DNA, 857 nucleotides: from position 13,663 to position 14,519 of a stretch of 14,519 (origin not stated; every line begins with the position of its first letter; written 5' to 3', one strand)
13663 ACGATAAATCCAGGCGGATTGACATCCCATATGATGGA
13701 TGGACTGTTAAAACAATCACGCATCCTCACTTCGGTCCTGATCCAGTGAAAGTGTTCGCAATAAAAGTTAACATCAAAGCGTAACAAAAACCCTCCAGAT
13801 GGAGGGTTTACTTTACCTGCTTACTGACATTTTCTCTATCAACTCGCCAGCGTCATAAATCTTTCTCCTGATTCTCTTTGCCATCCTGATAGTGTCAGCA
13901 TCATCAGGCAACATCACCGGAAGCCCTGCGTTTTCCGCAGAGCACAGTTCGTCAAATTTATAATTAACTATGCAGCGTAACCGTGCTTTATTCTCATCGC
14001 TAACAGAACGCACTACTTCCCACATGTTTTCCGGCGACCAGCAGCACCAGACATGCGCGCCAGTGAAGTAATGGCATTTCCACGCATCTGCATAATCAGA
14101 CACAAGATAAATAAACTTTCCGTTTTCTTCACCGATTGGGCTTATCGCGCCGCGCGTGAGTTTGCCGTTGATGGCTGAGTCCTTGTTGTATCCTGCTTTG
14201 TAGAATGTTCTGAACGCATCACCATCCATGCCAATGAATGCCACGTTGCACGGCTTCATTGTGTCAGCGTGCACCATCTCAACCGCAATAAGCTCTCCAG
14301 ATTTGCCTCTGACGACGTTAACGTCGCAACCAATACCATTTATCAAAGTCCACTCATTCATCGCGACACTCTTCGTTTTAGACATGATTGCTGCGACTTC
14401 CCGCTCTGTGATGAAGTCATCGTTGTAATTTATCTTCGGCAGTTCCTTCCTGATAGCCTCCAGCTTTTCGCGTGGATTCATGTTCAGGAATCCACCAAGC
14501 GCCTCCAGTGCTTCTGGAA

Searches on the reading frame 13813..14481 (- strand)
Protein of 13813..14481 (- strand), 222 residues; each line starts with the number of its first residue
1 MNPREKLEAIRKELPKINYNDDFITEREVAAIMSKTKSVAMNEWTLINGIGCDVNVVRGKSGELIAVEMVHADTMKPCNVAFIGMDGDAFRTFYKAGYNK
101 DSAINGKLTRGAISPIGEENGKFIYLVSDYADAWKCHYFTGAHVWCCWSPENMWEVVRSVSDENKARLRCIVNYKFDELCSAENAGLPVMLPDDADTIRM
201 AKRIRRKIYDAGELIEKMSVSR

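Call 52: search_protein_families(library=phrogs, proteins=[window:13813-14481:-], max_evalue=0.00001)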
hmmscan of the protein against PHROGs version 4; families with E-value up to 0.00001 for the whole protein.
window:13813-14481:- (222 aa): 1 family
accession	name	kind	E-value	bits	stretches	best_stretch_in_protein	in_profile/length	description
phrog_510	-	DNA, RNA and nucleotide metabolism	3.7e-31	109.6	1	18-219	123-349/667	DNA primase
